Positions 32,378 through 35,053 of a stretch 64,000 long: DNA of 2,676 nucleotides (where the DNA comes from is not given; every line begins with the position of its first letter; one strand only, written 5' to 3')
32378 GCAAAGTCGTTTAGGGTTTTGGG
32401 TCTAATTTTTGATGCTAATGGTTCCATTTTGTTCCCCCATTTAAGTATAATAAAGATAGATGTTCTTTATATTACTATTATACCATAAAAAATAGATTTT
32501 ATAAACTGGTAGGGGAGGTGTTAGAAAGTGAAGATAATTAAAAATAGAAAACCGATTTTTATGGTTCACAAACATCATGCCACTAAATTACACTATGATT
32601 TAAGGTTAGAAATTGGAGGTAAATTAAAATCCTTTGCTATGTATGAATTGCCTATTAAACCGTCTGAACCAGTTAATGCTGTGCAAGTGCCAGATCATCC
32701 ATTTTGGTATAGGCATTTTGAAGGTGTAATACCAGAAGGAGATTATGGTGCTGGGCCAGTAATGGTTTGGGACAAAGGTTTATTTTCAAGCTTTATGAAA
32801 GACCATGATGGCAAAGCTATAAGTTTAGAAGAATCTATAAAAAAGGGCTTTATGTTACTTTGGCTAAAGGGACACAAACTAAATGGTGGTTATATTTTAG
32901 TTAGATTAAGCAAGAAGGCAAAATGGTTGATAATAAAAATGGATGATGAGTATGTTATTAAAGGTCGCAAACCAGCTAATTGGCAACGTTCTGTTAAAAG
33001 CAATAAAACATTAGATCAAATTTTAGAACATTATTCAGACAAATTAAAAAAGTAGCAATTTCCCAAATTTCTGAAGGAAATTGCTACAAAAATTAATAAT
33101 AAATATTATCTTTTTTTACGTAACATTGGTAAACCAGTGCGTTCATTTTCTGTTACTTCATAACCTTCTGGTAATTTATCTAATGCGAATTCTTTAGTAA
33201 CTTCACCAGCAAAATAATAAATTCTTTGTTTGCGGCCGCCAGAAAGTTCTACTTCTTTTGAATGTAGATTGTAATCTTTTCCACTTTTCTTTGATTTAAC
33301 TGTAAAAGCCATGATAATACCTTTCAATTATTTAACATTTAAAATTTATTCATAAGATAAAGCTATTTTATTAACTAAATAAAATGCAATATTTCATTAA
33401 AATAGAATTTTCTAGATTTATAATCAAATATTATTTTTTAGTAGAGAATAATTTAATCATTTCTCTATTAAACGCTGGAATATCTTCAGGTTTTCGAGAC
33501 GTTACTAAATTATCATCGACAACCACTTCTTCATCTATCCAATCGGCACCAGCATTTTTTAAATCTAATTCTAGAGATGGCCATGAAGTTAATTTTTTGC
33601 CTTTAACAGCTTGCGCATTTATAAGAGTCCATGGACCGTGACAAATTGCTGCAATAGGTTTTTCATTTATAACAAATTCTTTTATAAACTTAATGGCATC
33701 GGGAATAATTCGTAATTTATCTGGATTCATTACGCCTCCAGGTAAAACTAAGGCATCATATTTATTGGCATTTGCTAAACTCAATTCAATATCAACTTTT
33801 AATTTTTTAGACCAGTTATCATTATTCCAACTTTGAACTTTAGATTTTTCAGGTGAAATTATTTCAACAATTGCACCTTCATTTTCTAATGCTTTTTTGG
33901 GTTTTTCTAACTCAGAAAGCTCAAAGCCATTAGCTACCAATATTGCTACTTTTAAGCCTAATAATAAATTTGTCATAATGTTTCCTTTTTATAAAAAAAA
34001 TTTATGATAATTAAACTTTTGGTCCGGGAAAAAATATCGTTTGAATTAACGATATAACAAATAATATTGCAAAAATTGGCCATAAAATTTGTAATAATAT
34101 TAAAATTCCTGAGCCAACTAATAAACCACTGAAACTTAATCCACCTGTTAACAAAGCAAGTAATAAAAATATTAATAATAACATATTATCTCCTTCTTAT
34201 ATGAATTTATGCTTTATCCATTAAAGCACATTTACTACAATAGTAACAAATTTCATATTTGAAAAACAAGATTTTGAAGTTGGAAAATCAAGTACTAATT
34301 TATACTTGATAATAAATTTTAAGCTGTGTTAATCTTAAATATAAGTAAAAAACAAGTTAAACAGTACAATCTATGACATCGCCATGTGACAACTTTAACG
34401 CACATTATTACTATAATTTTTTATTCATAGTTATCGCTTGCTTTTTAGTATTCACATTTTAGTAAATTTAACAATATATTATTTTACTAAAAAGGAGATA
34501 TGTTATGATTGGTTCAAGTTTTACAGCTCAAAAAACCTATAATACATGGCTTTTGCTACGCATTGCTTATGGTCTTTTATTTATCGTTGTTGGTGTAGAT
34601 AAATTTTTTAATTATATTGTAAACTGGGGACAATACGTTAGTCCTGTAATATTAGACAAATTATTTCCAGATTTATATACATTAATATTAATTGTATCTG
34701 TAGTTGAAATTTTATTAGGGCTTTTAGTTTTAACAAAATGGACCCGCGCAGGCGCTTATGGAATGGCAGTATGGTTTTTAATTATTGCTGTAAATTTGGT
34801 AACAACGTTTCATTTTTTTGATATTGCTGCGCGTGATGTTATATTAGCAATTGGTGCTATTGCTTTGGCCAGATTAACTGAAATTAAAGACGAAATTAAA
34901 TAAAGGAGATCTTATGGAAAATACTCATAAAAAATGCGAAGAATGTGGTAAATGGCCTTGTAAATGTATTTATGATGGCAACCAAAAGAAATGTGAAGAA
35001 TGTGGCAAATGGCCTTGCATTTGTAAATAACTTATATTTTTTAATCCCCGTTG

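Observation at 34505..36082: Duplicated-CxxC micropeptide (38 aa, 8 Cys) embedded in a cluster of small membrane proteins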

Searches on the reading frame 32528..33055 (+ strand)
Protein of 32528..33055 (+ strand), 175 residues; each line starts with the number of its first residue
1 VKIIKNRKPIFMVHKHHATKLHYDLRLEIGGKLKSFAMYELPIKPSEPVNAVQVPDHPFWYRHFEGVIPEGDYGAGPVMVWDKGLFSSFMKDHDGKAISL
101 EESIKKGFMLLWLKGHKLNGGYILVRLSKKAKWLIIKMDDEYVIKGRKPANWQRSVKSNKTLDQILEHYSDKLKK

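Call 6: search_protein_families(library=pfam, proteins=[window:32528-33055:+], max_evalue=1)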
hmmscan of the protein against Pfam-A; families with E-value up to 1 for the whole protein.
window:32528-33055:+ (175 aa): 1 family
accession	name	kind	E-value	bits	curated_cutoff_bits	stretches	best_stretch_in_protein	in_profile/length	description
PF13298.12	LigD_N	-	3.5e-32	111.2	31.1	1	14-126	1-107/107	DNA Ligase D 3'-phosphoesterase domain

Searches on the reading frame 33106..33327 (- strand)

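Call 6: search_protein_families(library=pfam, proteins=[window:33106-33327:-], max_evalue=1)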
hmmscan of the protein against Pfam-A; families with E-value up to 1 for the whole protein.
window:33106-33327:- (73 aa): 2 families
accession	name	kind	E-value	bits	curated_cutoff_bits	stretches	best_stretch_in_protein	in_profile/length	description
PF13558.12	SbcC_Walker_B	-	0.069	13.9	27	1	6-40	10-45/90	SbcC/RAD50-like, Walker B motif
PF16761.10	Clr2_transil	-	0.2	12.9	27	0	48-65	2-19/68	Transcription-silencing protein, cryptic loci regulator Clr2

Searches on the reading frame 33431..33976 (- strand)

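Call 6: search_protein_families(library=pfam, proteins=[window:33431-33976:-], max_evalue=1)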
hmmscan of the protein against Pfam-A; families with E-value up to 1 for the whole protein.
window:33431-33976:- (181 aa): 6 families
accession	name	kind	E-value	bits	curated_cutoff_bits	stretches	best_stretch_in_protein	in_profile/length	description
PF01965.30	DJ-1_PfpI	-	9.1e-51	172.4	26.6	1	9-175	2-164/165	DJ-1/PfpI family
PF00117.34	GATase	-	6.2e-06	26.4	22.8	1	64-120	38-87/190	Glutamine amidotransferase class-I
PF18011.7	Catalase_C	-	2.7e-05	24.3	24.6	1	7-123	2-115/150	C-terminal domain found in long catalases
PF17124.11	ThiJ_like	-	0.0074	16.6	30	1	71-133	83-153/186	ThiJ/PfpI family-like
PF01208.23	URO-D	-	0.017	14.5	23.9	1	69-126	101-156/346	Uroporphyrinogen decarboxylase (URO-D)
PF07685.20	GATase_3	-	0.15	12.1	27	1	66-114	33-84/196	CobB/CobQ-like glutamine amidotransferase domain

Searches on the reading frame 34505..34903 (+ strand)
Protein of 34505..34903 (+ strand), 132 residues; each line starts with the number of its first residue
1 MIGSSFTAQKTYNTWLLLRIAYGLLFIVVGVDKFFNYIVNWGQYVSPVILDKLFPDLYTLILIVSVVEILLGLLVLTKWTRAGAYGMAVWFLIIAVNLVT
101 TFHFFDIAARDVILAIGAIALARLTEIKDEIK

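Call 6: search_protein_families(library=pfam, proteins=[window:34505-34903:+], max_evalue=1)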
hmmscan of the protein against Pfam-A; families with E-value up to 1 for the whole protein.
window:34505-34903:+ (132 aa): 4 families
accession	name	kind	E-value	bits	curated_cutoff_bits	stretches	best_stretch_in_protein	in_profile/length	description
PF07681.17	DoxX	-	8.7e-07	29.9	23.6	1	15-95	2-80/85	DoxX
PF07291.16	MauE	-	9.9e-05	23.1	27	1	16-99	6-88/128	Methylamine utilisation protein MauE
PF16954.10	HRG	-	0.92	10.4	27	0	18-43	3-28/52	Haem-transporter, endosomal/lysosomal, haem-responsive gene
PF13781.11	DoxX_3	-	0.96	10.4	25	1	59-98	36-74/102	DoxX-like family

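Call 7: search_protein_families(library=ncbifam, proteins=[window:34505-34903:+], max_evalue=1)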
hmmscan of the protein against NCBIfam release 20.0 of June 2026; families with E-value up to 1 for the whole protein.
window:34505-34903:+ (132 aa): 1 family
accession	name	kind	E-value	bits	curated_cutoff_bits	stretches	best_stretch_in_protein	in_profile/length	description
NF040476.1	chlor_memb_RclC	equivalog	0.96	9.3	275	0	8-38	12-42/190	reactive chlorine resistance membrane protein RclC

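Call 9: find_encoding_contigs(protein=window:34505-34903:+, flank=5000)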
Protein window:34505-34903:+ (132 aa): no gene with exactly this product is on record in the collection.

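Call 12: find_homologous_proteins(query=window:34505-34903:+)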
Query window:34505-34903:+ (132 aa): 35 proteins with E <= 0.001 among 76 candidates.
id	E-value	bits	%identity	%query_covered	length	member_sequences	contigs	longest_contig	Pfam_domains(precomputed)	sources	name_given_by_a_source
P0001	1.9e-76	272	100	100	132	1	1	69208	PF07681.18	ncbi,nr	ncbi:MAG: DoxX family membrane protein [Candidatus Babeliales bacterium]|nr:DoxX family membrane pro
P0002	5.8e-58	213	75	100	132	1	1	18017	-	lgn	-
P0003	1.9e-53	198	70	99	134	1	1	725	-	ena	-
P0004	2.3e-53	198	71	100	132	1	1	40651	-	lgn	-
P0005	9.5e-53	196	70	100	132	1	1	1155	-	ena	-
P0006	1.3e-48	182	65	100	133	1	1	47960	PF07681.18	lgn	-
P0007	1.7e-38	150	59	90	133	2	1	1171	-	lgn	-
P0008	1.2e-37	147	56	95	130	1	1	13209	-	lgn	-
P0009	9.7e-37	144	58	95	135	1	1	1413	PF07291.17,PF07681.18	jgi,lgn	jgi:uncharacterized membrane protein YphA (DoxX/SURF4 family)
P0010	1.6e-33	134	54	95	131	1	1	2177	-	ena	-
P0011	8.2e-33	131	59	88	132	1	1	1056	-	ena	-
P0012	2.9e-32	130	54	90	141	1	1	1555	-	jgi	jgi:hypothetical protein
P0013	1.5e-31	127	52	97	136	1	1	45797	-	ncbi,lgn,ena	-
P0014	1.3e-30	124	53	89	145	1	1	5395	-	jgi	jgi:hypothetical protein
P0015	1.5e-29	121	49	89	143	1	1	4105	PF07291.17,PF07681.18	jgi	jgi:uncharacterized membrane protein YphA (DoxX/SURF4 family)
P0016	6.0e-29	119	50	89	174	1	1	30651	PF07681.18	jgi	jgi:uncharacterized membrane protein YphA (DoxX/SURF4 family)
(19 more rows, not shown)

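Call 13: find_encoding_contigs(protein=P0002, flank=4000, max_places=2)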
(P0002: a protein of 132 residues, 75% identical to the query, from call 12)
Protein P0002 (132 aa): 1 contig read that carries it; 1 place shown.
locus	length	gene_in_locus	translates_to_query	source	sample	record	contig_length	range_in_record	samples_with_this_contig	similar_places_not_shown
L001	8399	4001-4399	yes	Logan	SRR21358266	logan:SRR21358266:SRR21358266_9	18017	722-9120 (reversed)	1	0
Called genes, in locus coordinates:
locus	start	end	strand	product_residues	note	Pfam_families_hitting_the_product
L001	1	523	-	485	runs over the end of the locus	-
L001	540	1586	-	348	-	PF00930:DPPIV_N (faint), PF14583:Pectate_lyase22 (faint), PF26549:Tricorn_N, PF23381:Beta-prop_IFT122_1st (faint), PF26549:Tricorn_N, PF26550:Tricorn_2nd, PF26549:Tricorn_N, PF07676:PD40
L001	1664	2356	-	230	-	-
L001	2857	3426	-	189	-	PF07690:MFS_1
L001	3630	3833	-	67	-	-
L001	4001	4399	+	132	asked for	-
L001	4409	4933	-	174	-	PF04343:DUF488, PF22751:DUF488-N3a (faint)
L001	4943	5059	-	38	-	-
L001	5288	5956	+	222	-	-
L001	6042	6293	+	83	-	-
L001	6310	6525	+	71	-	-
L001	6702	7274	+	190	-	PF03729:DUF308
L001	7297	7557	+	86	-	-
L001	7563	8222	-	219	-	PF00923:TAL_FSA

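Call 14: find_encoding_contigs(protein=P0004, flank=4000, max_places=2)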
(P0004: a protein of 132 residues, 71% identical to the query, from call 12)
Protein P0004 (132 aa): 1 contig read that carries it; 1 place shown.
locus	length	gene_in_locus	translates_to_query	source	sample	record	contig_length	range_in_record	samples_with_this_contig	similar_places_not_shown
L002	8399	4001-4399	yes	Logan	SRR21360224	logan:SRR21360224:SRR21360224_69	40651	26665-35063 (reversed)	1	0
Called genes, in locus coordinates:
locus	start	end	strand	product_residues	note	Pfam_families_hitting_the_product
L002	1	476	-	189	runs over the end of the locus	PF07690:MFS_1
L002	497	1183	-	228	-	-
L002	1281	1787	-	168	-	-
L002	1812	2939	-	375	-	PF01078:Mg_chelatase (faint), PF05496:RuvB_N, PF20720:nSTAND3 (weak), PF00004:AAA, PF07728:AAA_5 (weak), PF13173:AAA_14 (weak), PF16193:AAA_assoc_2, PF12002:MgsA_C, +1 more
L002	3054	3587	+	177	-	PF13298:LigD_N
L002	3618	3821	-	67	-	-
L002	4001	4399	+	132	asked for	-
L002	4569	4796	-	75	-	PF20106:DUF6496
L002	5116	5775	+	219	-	-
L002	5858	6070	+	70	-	-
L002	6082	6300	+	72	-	-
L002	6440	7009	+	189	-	PF03729:DUF308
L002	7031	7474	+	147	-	PF00011:HSP20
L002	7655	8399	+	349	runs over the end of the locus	PF01966:HD (weak)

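Call 15: find_encoding_contigs(protein=P0006, flank=4000, max_places=2)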
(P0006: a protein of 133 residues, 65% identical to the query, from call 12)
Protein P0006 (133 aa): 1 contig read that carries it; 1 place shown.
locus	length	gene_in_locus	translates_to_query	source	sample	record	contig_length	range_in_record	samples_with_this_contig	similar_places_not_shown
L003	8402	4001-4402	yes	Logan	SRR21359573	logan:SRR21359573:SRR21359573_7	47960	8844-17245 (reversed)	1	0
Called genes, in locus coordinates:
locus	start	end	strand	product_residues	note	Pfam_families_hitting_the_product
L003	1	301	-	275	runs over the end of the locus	PF13857:Ank_5 (faint), PF00023:Ank (faint), PF13606:Ank_3 (faint), PF12796:Ank_2, PF13637:Ank_4 (faint), PF12796:Ank_2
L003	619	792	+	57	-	PF00142:Fer4_NifH, PF02374:ArsA_ATPase, PF07015:VirC1 (weak), PF09140:MipZ, PF10609:ParA (weak), PF13614:AAA_31, PF01656:CbiA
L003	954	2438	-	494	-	PF01343:Peptidase_S49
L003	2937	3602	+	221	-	-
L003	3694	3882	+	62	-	-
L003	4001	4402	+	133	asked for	PF07681:DoxX (weak)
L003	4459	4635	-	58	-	-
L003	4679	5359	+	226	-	PF02545:Maf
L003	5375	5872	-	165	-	-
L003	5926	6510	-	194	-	-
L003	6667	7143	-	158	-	-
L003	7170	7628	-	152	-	PF13411:MerR_1, PF13591:MerR_2, PF00376:MerR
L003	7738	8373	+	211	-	-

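Call 23: find_encoding_contigs(protein=P0008, flank=5000, max_places=2)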
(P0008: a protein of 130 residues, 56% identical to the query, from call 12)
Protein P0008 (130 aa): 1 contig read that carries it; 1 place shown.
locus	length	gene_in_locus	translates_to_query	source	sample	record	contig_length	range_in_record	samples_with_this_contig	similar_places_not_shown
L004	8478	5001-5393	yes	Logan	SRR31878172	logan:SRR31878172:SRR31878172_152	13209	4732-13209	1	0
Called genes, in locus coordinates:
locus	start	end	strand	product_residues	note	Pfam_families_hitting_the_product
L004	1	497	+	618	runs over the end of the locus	PF00005:ABC_tran, PF02463:SMC_N (faint), PF03193:RsgA_GTPase (faint), PF13555:AAA_29 (faint), PF13304:AAA_21 (faint), PF12848:ABC_tran_Xtn, PF00005:ABC_tran, PF16326:ABC_tran_CTD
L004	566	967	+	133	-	PF07291:MauE (weak), PF07681:DoxX (weak)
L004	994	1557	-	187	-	-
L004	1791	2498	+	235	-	PF03167:UDG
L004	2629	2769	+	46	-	-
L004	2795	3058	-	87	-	PF01035:DNA_binding_1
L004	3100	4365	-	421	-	PF01566:Nramp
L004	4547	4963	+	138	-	-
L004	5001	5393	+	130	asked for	-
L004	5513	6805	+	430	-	PF00890:FAD_binding_2 (weak), PF01266:DAO, PF07992:Pyr_redox_2 (weak)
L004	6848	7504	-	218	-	PF00834:Ribul_P_3_epim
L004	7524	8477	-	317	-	?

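Call 24: find_encoding_contigs(protein=P0013, flank=5000, max_places=2)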
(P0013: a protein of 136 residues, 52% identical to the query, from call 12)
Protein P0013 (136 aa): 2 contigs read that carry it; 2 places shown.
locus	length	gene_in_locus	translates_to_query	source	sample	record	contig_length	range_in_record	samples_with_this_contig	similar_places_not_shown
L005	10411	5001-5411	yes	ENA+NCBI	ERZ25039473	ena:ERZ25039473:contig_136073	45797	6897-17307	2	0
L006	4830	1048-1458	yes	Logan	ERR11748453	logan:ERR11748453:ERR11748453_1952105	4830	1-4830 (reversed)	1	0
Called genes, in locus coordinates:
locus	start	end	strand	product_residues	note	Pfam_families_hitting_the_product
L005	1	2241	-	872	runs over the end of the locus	PF21305:type_II_gspD_N0, PF03958:Secretin_N, PF00263:Secretin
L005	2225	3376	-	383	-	PF11356:T2SSC (weak)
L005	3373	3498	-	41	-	-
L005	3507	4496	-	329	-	PF00493:MCM (weak), PF20030:bpMoxR, PF07726:AAA_3, PF07728:AAA_5, PF17863:AAA_lid_2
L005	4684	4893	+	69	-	-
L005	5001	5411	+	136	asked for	-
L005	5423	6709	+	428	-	PF01946:Thi4 (weak), PF01494:FAD_binding_3 (faint), PF00890:FAD_binding_2, PF01266:DAO, PF07992:Pyr_redox_2 (weak), PF12831:FAD_oxidored (weak), PF13450:NAD_binding_8 (weak)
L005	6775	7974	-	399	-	-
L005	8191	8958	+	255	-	PF02511:Thy1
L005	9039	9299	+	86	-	PF01016:Ribosomal_L27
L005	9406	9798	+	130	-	-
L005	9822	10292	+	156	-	PF02355:SecD_SecF_C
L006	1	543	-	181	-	?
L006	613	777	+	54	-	-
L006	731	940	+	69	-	-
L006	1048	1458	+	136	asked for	-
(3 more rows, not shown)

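Call 25: find_encoding_contigs(protein=P0016, flank=5000, max_places=2)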
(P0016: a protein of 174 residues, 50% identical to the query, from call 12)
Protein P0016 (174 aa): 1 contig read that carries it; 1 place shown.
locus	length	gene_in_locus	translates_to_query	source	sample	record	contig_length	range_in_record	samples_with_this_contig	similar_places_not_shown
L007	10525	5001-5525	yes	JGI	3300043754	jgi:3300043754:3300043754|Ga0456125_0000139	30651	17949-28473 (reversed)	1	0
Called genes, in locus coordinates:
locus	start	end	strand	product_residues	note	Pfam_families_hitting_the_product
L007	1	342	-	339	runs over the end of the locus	PF20511:PMI_typeI_cat (weak)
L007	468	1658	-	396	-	PF00155:Aminotran_1_2, PF01041:DegT_DnrJ_EryC1, PF01053:Cys_Met_Meta_PP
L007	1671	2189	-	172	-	PF01467:CTP_transf_like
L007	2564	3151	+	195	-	PF00398:RrnaAD (weak), PF05175:MTS, PF13649:Methyltransf_25 (weak)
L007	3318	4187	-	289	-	PF01872:RibD_C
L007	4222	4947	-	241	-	PF07638:Sigma70_ECF (faint), PF04542:Sigma70_r2, PF08281:Sigma70_r4_2, PF04545:Sigma70_r4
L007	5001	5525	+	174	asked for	PF07681:DoxX (weak)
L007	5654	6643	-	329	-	PF08240:ADH_N, PF00107:ADH_zinc_N, PF13602:ADH_zinc_N_2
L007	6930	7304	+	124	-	-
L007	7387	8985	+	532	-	PF01293:PEPCK_ATP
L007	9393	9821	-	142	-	-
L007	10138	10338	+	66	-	-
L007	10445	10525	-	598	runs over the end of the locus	PF01590:GAF, PF13185:GAF_2, PF13492:GAF_3, PF07228:SpoIIE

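Call 53: find_encoding_contigs(protein=P0005, flank=3000, max_places=4)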
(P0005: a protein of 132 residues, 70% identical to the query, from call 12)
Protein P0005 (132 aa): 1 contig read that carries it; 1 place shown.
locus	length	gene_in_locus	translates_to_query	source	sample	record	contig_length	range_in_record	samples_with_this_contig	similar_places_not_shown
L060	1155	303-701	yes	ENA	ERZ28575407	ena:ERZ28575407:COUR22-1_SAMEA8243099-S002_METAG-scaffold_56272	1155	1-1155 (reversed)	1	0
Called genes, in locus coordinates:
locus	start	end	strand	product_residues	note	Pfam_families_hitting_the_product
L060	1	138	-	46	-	?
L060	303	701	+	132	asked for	-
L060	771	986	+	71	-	-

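Call 54: find_encoding_contigs(protein=P0003, flank=3000, max_places=4)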
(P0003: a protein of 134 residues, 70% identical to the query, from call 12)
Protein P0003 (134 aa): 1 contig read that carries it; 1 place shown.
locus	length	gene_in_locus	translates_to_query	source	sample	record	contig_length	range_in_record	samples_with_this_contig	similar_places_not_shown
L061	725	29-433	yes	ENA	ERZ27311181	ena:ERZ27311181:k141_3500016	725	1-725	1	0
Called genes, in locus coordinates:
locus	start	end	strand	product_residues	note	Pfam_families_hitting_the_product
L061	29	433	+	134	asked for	-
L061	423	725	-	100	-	?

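Call 55: find_encoding_contigs(protein=P0007, flank=3000, max_places=4)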
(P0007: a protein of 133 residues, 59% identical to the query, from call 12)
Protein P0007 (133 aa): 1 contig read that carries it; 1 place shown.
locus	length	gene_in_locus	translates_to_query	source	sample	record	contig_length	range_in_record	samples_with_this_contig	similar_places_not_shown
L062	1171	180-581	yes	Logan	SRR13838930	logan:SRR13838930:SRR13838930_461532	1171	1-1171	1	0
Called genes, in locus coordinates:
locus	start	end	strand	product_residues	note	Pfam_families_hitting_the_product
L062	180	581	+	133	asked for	-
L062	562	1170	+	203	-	?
